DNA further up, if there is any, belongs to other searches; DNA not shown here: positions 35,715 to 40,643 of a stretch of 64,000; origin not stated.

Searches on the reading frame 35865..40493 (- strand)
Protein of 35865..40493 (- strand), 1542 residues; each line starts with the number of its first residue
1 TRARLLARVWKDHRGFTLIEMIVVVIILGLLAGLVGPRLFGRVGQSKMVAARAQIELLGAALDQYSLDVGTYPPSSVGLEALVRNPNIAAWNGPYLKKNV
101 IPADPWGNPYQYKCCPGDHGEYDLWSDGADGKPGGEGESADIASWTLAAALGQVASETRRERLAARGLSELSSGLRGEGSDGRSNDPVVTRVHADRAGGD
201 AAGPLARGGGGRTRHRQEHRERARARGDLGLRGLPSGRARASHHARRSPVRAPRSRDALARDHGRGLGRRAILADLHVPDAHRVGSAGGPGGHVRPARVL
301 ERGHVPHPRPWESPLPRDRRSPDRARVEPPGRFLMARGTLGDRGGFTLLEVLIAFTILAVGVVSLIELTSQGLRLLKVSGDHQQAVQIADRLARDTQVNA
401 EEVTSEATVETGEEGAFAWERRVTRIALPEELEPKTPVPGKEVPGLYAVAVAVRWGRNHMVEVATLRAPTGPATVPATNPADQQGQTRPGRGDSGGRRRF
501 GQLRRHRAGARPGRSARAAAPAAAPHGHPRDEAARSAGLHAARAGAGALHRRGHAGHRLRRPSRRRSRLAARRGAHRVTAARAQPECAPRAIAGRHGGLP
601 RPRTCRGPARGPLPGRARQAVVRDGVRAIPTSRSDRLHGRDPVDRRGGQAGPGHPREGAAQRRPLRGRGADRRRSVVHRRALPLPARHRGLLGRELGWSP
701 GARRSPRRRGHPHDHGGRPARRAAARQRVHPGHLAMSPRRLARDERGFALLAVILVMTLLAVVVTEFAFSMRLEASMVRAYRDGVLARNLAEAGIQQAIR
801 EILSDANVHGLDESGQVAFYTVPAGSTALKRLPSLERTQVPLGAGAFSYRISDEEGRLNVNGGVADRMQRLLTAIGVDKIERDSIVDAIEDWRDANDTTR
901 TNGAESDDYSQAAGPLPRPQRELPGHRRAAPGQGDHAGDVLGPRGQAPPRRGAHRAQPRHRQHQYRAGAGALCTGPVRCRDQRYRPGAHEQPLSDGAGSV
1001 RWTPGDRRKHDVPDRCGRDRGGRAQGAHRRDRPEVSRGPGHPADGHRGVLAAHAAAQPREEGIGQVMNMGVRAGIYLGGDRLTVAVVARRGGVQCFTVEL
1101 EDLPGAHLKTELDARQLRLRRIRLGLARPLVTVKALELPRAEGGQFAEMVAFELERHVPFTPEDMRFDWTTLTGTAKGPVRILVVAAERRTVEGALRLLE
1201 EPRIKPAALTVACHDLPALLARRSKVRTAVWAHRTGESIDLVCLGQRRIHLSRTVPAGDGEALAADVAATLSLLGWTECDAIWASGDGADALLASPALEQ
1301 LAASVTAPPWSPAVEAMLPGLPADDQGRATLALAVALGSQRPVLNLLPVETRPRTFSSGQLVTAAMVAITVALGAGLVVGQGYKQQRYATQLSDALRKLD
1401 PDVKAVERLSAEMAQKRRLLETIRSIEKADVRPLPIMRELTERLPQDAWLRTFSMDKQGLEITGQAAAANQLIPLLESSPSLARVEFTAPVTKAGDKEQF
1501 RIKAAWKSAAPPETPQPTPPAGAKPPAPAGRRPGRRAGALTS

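Call 8: search_protein_families(library=pfam, proteins=[window:35865-40493:-])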
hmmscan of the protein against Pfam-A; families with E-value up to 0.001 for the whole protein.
window:35865-40493:- (1542 aa): 4 families
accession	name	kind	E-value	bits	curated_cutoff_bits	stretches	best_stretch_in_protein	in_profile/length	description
PF08334.16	T2SSG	-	1.9e-35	121.6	21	1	38-145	1-108/108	Type II secretion system (T2SS), protein G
PF07963.17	N_methyl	-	6.9e-16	57.5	21.2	2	11-35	2-26/27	Prokaryotic N-terminal methylation motif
PF05137.18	PilN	-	9.2e-12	45.3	22.8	1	1436-1504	2-76/78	Fimbrial assembly protein (PilN)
PF21687.3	T2SSK_1st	-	1.1e-10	42.6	26.2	1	865-923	20-78/107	Type II secretion system (T2SS), protein K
